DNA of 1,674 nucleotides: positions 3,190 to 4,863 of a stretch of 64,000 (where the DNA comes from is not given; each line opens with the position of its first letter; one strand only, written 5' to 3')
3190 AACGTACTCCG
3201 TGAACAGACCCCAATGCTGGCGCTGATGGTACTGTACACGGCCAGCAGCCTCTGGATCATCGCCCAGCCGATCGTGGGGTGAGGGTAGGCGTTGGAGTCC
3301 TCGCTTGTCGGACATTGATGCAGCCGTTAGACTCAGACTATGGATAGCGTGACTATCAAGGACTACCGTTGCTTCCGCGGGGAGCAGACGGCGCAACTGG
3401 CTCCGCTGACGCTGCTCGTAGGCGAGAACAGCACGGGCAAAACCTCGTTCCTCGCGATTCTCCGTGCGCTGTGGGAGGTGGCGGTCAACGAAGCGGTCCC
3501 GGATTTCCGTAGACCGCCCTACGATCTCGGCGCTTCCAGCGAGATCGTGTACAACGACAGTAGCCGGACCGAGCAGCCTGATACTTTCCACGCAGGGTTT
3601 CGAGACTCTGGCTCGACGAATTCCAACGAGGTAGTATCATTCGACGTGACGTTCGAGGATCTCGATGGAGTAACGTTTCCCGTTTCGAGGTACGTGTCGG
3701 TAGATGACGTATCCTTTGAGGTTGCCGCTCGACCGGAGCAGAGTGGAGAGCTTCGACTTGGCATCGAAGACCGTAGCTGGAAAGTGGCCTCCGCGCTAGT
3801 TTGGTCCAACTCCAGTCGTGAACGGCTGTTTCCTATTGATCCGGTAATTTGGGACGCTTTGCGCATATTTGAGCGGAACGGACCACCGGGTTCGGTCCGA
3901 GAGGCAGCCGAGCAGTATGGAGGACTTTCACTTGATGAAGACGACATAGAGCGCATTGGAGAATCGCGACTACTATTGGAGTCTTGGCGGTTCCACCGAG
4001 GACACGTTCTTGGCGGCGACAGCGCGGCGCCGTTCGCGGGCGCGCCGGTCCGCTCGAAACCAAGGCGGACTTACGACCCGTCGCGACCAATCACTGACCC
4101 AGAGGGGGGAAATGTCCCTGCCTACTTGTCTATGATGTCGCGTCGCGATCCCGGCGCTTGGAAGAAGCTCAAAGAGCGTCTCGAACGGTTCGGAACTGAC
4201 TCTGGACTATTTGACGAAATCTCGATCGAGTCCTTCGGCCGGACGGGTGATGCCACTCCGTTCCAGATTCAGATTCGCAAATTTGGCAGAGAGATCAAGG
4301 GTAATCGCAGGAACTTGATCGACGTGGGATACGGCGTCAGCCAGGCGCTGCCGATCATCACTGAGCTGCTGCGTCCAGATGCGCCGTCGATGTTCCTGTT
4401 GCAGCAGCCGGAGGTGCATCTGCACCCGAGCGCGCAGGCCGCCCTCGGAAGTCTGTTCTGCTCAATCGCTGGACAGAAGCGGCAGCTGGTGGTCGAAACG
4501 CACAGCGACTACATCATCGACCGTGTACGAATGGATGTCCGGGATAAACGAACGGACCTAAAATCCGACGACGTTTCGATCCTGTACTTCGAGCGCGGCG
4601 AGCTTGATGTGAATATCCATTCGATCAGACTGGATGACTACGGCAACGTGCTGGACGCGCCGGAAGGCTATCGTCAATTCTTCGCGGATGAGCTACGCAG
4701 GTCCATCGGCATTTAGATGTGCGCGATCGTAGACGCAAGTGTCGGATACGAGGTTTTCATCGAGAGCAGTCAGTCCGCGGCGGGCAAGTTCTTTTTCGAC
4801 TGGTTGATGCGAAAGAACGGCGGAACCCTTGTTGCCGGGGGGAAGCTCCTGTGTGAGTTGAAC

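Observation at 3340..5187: Second ATPase-effector pair: ABC-type ATPase directly abutting a PIN-like nuclease gene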

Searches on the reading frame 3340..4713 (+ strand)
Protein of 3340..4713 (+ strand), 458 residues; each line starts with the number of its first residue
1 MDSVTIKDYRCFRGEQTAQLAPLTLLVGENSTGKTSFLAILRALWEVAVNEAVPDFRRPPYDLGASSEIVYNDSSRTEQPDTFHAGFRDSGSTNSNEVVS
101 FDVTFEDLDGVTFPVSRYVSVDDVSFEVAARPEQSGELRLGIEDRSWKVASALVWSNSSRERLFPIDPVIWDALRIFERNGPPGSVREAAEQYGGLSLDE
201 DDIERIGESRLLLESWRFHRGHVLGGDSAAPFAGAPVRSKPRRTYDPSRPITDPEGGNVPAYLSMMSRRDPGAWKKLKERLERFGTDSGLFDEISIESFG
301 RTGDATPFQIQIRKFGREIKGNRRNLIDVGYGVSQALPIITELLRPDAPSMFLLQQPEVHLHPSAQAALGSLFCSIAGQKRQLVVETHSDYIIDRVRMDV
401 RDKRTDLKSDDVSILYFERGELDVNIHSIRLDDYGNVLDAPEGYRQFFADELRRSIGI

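Call 3: search_protein_families(library=pfam, proteins=[window:3340-4713:+], max_evalue=1)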
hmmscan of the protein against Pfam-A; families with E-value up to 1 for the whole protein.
window:3340-4713:+ (458 aa): 7 families
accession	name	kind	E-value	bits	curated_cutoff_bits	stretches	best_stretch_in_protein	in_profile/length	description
PF13175.12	AAA_15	-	3.6e-21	76.6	32.1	2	311-393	289-374/374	AAA ATPase domain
PF13304.12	AAA_21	-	4.4e-18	66.8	27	1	23-394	1-304/304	AAA domain, putative AbiEii toxin, Type IV TA system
PF12476.13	DUF3696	-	2.7e-05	24.8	22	1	408-443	2-40/52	Protein of unknown function (DUF3696)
PF13476.12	AAA_23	-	0.00011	23.4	27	1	3-46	1-45/201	AAA domain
PF11398.14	DUF2813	-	0.0086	15.9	21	0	19-44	20-45/372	Protein of unknown function (DUF2813)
PF13555.12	AAA_29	-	0.058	13.6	27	1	5-44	5-46/61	P-loop containing region of AAA domain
PF21547.3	TTI1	-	0.23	11.8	27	1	353-402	7-56/90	TELO2-interacting protein 1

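Call 4: search_protein_families(library=padloc, proteins=[window:3340-4713:+], max_evalue=1)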
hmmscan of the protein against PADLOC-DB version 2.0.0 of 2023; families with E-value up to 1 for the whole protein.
window:3340-4713:+ (458 aa): 126 families (the best 25 are shown)
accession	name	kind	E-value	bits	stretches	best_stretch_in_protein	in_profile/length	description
PDLC03878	NsnB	-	2e-44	150.7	2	303-445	194-332/345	-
PDLC04707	PDC-M55A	-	7.7e-30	102.2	2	324-444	274-398/421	-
PDLC04148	HEC-03B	-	2.5e-25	87.4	1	272-452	267-438/458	-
PDLC02979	AriA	-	2.8e-23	81.3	2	308-393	282-373/373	-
PDLC02980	AriA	-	1e-19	69.7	1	23-394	1-304/304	-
PDLC04175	HEC-01A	-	2.2e-16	57.9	2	253-398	181-317/363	-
PDLC04177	HEC-01A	-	3.3e-13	47.4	2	308-396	260-343/393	-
PDLC00094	GajA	-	5.7e-13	46.2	2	3-56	5-57/569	AAA ATPase domain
PDLC00067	GajA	-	3.3e-12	43.7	2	350-395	306-348/604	AAA ATPase domain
PDLC02358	Old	-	8.6e-12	42.6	2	349-396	285-332/578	Old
PDLC04178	HEC-01A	-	1.1e-11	42.4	2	3-44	11-51/399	-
PDLC04183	HEC-01A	-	1.8e-11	41.8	2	246-398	211-353/402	-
PDLC04180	HEC-01A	-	5.6e-11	40.2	2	341-395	267-323/382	-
PDLC00062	GajA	-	7.2e-11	39.2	2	339-398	293-349/639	AAA ATPase domain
PDLC04182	HEC-01A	-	2.9e-10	37.7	2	255-397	222-355/406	-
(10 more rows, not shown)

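Call 5: search_protein_families(library=ncbifam, proteins=[window:3340-4713:+], max_evalue=1)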
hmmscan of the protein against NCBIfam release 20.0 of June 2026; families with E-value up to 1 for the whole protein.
window:3340-4713:+ (458 aa): 6 families
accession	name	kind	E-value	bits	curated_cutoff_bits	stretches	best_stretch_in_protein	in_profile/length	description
NF047739.1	antiphage_MADS3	equivalog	2.1e-07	30.4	420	1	3-48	4-48/427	methylation-associated defense system AAA family ATPase MAD3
NF041760.1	PtuA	equivalog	0.00017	20.6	500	1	1-39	52-90/524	retron Ec78 anti-phage system effector ATPase PtuA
TIGR00611.2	recf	equivalog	0.00078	18.7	172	1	3-38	3-38/339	DNA replication/repair protein RecF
NF053563.1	Rkd4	equivalog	0.0021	16.3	860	1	2-38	4-40/747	arcadin-4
NF038234.1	retron_eff_Eco8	equivalog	0.0038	15.9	250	1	2-42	4-44/679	retron Eco8 family effector endonuclease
TIGR04435.1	restrict_AAA_1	hypoth_equivalog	0.031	13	300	1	343-394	413-471/568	restriction system-associated AAA family ATPase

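Call 8: search_solved_structures(query=window:3340-4713:+, max_evalue=0.01)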
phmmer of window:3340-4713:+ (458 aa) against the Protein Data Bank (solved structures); distinct sequences matched with E-value up to 0.01: 1.
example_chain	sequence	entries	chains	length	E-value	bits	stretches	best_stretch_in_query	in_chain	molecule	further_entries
6p74_A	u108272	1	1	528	5.2e-08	35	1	299-417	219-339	Putative ATP-dependent endonuclease of the OLD family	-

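Call 29: find_homologous_proteins(query=window:3340-4713:+, max_evalue=0.001)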
Query window:3340-4713:+ (458 aa): 7960 proteins with E <= 0.001 among 8000 candidates; the best 120 are listed.
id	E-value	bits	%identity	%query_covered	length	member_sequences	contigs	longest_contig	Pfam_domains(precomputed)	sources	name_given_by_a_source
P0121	6.0e-271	917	90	100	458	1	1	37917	PF13175.13,PF13476.13,PF13304.13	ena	-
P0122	3.2e-238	809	87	92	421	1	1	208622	PF13175.13,PF13476.13,PF13304.13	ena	-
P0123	1.2e-218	744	75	96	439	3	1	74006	PF13175.13,PF13304.13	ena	-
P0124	2.1e-216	737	77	96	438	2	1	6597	PF13175.13,PF13304.13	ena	-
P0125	2.8e-213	727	76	96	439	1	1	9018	PF13175.13,PF13304.13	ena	-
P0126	6.7e-213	725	76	96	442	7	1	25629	PF13175.13,PF13304.13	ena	-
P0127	1.4e-212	724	76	96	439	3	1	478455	PF13175.13,PF13304.13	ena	-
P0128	1.7e-212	724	76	96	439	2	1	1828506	PF13175.13,PF13304.13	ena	-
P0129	5.8e-212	722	75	96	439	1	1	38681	PF13175.13,PF13304.13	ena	-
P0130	1.5e-210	718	74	100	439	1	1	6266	PF13175.13,PF13476.13,PF13304.13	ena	-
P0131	4.9e-210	716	72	100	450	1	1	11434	PF13175.13,PF13304.13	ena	-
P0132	2.5e-209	714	74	100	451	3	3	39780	PF13175.13,PF13304.13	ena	-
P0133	4.4e-209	713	75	96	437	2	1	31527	PF13175.13,PF13304.13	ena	-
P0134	4.7e-209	713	74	96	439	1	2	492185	PF13175.13,PF13304.13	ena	-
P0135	2.1e-208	710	72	100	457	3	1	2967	PF13175.13,PF13304.13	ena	-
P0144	2.0e-203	694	74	96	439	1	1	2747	PF12476.14,PF13175.13,PF13304.13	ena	-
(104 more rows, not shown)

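Call 32: search_dna_similar(query=window:3340-4713:+, collection=plasmids, mode=protein, max_evalue=1e-8, max_rows=30)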
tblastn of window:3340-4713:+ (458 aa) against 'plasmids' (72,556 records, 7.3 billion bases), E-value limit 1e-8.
Records with a match: 51; places in all: 51; records where one place covers at least 80% of the query: 16.
Best place of each record, by identity: <60% 51.
By first word of the organism name: Bacillus 8; Aeromonas 6; Acinetobacter 5; Nostoc 5; Rhodococcus 2; Methylocella 2; Photobacterium 2; Burkholderia 2; Azotobacter 1; Lacticaseibacillus 1; and 17 more.
By predicted mobility (MOB-suite, as given by PLSDB): non-mobilizable 29; mobilizable 12; conjugative 10.
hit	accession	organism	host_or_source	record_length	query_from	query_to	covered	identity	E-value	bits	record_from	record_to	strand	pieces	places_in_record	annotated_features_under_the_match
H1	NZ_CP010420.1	Azotobacter chroococcum NCIMB 8003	cell culture,soil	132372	19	452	95%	25.8%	9e-22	106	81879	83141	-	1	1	DUF3696 domain-containing protein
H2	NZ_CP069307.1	Rhodococcus aetherivorans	monoisolate,Minnesota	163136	20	450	94%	25.9%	3e-15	86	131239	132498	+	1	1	DUF3696 domain-containing protein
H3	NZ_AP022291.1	Aeromonas veronii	-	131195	1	452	99%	24.1%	1e-20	102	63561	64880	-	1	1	DUF3696 domain-containing protein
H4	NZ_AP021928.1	Aeromonas caviae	-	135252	1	452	99%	24.1%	1e-20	102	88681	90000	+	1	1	DUF3696 domain-containing protein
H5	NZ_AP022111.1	Aeromonas caviae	-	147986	1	452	99%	24.1%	1e-20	102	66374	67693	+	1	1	DUF3696 domain-containing protein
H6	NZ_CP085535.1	Aeromonas salmonicida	Brook charr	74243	1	452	99%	23.7%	3e-20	101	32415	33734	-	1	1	DUF3696 domain-containing protein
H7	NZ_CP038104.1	Aeromonas salmonicida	Salvelinus fontinalis,whole organism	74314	1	452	99%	23.7%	3e-20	101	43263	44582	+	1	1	DUF3696 domain-containing protein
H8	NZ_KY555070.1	Aeromonas salmonicida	-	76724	1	452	99%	23.7%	3e-20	101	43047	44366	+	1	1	DUF3696 domain-containing protein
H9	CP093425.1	Bacillus pacificus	cell culture,sufu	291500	1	444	97%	23.8%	6e-19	97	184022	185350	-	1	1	DUF3696 domain-containing protein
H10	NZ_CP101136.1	Bacillus paranthracis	single cell,soil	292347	1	444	97%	23.8%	6e-19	97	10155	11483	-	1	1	DUF3696 domain-containing protein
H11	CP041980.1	Bacillus paranthracis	Homo sapiens,stool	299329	1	444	97%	23.8%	6e-19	97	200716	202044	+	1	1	DUF3696 domain-containing protein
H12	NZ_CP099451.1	Bacillus pacificus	chicken,assembly Genome,intestine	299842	1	444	97%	23.8%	6e-19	97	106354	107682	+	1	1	DUF3696 domain-containing protein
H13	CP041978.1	Bacillus pacificus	Homo sapiens,stool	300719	1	444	97%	23.8%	6e-19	97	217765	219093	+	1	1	DUF3696 domain-containing protein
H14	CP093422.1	Bacillus paranthracis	cell culture,sufu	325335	1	444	97%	23.8%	6e-19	97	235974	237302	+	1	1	DUF3696 domain-containing protein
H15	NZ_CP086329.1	Bacillus pacificus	single cell culture,sludge from ...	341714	1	444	97%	23.8%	6e-19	97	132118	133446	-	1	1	DUF3696 domain-containing protein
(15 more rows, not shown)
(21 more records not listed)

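Call 33: get_annotated_region(hit=H1, flank=4000)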
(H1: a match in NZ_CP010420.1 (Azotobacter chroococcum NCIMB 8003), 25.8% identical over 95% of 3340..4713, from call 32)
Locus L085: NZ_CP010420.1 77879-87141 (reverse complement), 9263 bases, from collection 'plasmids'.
description: Azotobacter chroococcum NCIMB 8003 plasmid pAcX50e, complete sequence
organism: Azotobacter chroococcum NCIMB 8003 (NCBI taxid 1328314)
taxonomy: Bacteria; Pseudomonadota; Gammaproteobacteria; Pseudomonadales; Pseudomonadaceae; Azotobacter; Azotobacter chroococcum; Azotobacter chroococcum NCIMB 8003
host: -; source: cell culture,soil; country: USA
typing (MOB-suite, as given by PLSDB): mobilizable; replicon rep_cluster_1301; relaxase MOBH
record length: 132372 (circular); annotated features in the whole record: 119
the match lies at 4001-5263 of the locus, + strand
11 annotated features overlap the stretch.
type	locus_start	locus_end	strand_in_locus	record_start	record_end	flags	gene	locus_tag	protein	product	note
CDS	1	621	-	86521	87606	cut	-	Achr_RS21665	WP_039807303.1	IS5 family transposase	-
CDS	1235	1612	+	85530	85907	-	-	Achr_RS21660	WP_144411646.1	hypothetical protein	-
CDS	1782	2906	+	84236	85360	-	-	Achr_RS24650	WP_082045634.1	DUF3800 domain-containing protein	-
CDS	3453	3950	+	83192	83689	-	-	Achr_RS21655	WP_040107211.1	DEAD/DEAH box helicase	-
CDS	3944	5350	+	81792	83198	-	-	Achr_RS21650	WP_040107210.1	DUF3696 domain-containing protein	-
CDS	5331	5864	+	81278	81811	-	-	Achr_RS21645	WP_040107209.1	hypothetical protein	-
CDS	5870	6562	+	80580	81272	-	-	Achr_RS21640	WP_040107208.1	RNA ligase family protein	-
CDS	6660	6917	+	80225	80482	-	-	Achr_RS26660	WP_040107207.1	hypothetical protein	-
CDS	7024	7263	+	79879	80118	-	-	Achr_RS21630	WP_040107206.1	hypothetical protein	-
CDS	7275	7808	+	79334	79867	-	-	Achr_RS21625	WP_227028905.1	hypothetical protein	-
CDS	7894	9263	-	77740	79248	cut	-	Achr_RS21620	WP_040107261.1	3'-5' exonuclease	-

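Call 34: get_annotated_region(hit=H3, flank=4000)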
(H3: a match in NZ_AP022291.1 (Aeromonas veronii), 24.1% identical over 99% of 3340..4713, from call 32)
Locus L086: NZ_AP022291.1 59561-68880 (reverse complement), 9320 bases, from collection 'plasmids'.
description: Aeromonas veronii strain WP9-W18-ESBL-04 plasmid pWP9-W18-ESBL-04_1, complete sequence
organism: Aeromonas veronii (NCBI taxid 654)
taxonomy: Bacteria; Pseudomonadota; Gammaproteobacteria; Aeromonadales; Aeromonadaceae; Aeromonas; Aeromonas veronii
host: -; source: -; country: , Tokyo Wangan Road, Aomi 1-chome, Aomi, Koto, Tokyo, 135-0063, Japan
typing (MOB-suite, as given by PLSDB): conjugative; replicon rep_cluster_1169; relaxase MOBF; mating-pair formation MPF_F
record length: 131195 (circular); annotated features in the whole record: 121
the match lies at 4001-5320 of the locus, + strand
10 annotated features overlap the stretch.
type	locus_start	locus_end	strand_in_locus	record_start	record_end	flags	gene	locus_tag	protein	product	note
CDS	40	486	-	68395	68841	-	radC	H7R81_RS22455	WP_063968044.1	DNA repair protein RadC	GO:0006281 - DNA repair [Evidence IEA]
CDS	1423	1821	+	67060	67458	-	-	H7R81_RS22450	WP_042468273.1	DUF6088 family protein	-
CDS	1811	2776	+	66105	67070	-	-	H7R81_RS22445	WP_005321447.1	nucleotidyl transferase AbiEii/AbiGii toxin family protein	-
CDS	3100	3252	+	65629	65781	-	-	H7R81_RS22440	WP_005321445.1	Hok/Gef family protein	-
CDS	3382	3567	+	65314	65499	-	-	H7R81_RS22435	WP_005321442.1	hypothetical protein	-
CDS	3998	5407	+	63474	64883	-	-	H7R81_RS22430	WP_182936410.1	DUF3696 domain-containing protein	-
CDS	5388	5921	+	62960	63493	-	-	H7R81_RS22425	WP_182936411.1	hypothetical protein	-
CDS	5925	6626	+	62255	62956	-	-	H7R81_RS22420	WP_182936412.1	RNA ligase family protein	-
CDS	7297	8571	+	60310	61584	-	-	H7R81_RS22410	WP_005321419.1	metallophosphoesterase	-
CDS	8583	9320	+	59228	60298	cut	-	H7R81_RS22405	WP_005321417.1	GTPase-associated system all-helical protein GASH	-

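Call 35: get_annotated_region(hit=H9, flank=4000)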
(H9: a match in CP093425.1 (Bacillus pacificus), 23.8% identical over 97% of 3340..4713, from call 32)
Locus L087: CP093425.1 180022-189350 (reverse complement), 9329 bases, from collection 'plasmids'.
description: Bacillus pacificus strain MP6 plasmid p1, complete sequence
organism: Bacillus pacificus (NCBI taxid 2026187)
taxonomy: Bacteria; Bacillota; Bacilli; Bacillales; Bacillaceae; Bacillus; Bacillus pacificus
host: -; source: cell culture,sufu; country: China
typing (MOB-suite, as given by PLSDB): non-mobilizable; replicon rep_cluster_125,rep_cluster_1698; mating-pair formation MPF_T
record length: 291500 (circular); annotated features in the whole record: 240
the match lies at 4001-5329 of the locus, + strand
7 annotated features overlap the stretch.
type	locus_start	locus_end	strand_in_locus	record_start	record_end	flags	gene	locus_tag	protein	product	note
CDS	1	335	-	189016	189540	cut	-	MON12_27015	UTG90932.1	C40 family peptidase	-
CDS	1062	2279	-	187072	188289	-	-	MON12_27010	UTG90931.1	abortive infection system toxin AbiGii family protein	-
CDS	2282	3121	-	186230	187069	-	-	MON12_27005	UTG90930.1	abortive infection system antitoxin AbiGi family protein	-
CDS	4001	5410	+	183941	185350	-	-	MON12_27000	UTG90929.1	DUF3696 domain-containing protein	-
CDS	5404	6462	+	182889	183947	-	-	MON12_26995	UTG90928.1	hypothetical protein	-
CDS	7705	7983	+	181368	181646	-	-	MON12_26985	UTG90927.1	metalloregulator ArsR/SmtB family transcription factor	-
CDS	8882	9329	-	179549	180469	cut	-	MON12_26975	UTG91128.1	Rpn family recombination-promoting nuclease/putative transposase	-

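Call 36: get_annotated_region(hit=H2, flank=4000)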
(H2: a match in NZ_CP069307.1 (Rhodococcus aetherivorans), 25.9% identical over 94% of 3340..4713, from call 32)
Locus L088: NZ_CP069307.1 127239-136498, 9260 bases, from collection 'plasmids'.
description: Rhodococcus aetherivorans isolate PSBB011 plasmid unnamed, complete sequence
organism: Rhodococcus aetherivorans (NCBI taxid 191292)
taxonomy: Bacteria; Actinomycetota; Actinomycetes; Mycobacteriales; Nocardiaceae; Rhodococcus; Rhodococcus aetherivorans
host: -; source: monoisolate,Minnesota; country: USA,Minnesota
typing (MOB-suite, as given by PLSDB): conjugative; relaxase MOBF; mating-pair formation MPF_T
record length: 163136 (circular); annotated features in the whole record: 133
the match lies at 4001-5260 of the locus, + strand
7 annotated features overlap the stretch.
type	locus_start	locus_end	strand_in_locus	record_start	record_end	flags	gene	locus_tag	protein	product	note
CDS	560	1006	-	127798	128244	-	-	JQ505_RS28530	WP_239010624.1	ABC transporter permease subunit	GO:0055085 - transmembrane transport [Evidence IEA]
CDS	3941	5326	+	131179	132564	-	-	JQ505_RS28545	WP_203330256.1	DUF3696 domain-containing protein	-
CDS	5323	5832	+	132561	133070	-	-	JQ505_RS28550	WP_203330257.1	hypothetical protein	-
CDS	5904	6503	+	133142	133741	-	-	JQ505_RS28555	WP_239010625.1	RNA ligase family protein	-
CDS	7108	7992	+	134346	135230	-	-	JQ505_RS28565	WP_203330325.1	nucleotide-binding protein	-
CDS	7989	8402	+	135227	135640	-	-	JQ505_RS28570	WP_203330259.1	hypothetical protein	-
CDS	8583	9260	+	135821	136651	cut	-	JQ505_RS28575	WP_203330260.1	hypothetical protein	-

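Call 37: search_protein_families(library=pfam, proteins=[L085:5331-5861:+, L086:5388-5918:+, L088:5323-5829:+, L087:5404-6459:+, L085:5870-6559:+, L088:5904-6500:+], max_evalue=1)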
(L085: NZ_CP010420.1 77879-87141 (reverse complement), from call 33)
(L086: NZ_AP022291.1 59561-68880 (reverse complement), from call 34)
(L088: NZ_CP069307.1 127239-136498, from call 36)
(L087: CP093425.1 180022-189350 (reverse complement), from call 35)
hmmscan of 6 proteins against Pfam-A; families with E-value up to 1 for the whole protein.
L085:5331-5861:+ (177 aa): 0 families

L086:5388-5918:+ (177 aa): 0 families

L088:5323-5829:+ (169 aa): 0 families

L087:5404-6459:+ (352 aa): 0 families

L085:5870-6559:+ (230 aa): 1 family
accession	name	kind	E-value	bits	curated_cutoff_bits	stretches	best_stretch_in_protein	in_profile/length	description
PF09414.15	RNA_ligase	-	9.1e-31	107.7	27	1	39-201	2-170/171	RNA ligase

L088:5904-6500:+ (199 aa): 2 families
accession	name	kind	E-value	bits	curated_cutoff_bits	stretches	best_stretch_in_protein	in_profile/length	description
PF09414.15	RNA_ligase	-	1.3e-32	113.7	27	1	15-173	3-171/171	RNA ligase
PF11390.13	FdsD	-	0.11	13.3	27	1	107-119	32-44/61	NADH-dependant formate dehydrogenase delta subunit FdsD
